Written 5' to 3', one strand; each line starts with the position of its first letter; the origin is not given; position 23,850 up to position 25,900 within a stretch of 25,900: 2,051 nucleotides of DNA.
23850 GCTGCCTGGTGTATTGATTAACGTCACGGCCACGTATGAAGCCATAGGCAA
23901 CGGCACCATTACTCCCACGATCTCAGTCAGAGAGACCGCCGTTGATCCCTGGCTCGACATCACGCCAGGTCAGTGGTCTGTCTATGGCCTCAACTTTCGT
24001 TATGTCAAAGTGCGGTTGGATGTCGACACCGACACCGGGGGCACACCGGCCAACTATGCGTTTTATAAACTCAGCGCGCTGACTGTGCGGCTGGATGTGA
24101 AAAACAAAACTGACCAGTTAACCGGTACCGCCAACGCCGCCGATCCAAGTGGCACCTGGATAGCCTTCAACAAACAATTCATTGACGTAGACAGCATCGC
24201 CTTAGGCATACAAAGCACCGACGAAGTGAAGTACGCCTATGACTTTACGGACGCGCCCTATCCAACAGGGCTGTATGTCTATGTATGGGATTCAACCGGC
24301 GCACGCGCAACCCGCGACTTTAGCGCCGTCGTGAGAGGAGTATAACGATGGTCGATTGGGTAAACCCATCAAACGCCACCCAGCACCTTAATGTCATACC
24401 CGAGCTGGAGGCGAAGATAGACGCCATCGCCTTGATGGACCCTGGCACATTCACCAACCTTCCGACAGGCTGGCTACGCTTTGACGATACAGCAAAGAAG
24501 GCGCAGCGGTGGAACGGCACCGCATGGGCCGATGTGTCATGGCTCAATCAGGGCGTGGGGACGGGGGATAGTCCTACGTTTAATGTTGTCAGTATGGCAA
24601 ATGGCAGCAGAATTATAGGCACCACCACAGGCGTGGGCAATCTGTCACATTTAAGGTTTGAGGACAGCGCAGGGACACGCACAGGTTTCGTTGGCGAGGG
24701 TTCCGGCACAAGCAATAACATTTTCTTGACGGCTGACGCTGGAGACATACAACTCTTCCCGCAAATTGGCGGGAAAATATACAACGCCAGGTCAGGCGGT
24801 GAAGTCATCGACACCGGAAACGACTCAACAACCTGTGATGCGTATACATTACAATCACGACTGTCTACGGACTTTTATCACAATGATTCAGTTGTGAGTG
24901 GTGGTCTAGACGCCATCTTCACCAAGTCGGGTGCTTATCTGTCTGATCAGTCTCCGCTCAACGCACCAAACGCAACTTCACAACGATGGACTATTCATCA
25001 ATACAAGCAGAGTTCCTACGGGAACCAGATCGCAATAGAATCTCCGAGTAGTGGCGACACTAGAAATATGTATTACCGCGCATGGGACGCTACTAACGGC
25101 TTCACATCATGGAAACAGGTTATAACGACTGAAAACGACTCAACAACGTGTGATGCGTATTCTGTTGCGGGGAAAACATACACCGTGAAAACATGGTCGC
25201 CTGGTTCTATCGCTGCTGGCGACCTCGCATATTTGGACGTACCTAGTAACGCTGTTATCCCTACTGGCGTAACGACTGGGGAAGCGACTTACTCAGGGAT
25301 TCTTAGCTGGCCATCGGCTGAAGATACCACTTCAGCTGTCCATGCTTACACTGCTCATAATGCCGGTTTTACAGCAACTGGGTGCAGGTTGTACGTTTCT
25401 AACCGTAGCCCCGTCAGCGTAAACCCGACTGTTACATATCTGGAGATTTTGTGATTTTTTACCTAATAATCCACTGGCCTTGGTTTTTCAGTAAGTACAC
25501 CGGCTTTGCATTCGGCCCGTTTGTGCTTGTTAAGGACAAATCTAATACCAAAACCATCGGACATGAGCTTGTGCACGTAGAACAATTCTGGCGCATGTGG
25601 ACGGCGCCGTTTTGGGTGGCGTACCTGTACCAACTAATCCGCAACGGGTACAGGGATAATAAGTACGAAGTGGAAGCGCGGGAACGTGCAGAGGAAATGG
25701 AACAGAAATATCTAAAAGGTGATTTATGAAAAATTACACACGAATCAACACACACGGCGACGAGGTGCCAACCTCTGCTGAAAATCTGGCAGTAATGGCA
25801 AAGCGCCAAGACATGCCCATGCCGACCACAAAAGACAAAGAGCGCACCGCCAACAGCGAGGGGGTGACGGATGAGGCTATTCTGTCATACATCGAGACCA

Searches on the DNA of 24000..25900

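Call 47: search_rna_families(source=window, start=24000, end=25900, threshold=evalue, max_evalue=1)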
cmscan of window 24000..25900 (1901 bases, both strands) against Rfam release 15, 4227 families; matches with E-value up to 1: 0.
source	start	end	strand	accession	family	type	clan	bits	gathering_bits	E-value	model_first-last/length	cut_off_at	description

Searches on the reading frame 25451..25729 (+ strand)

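Call 6: search_protein_families(library=pfam, proteins=[window:25451-25729:+], max_evalue=0.1)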
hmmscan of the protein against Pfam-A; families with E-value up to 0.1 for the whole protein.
window:25451-25729:+ (92 aa): 0 families

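Call 7: search_protein_families(library=phrogs, proteins=[window:25451-25729:+], max_evalue=0.01)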
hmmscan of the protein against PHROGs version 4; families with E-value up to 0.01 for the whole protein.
window:25451-25729:+ (92 aa): 4 families
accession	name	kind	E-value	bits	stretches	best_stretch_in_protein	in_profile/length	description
phrog_37302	-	unknown function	1.6e-07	32.7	1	28-80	44-96/98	-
phrog_15610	-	other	2.4e-06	28.6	1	13-89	11-94/105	protease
phrog_16532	-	unknown function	0.00042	21.5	1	33-90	80-137/138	-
phrog_10499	-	unknown function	0.00065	21.1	1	29-89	75-143/149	-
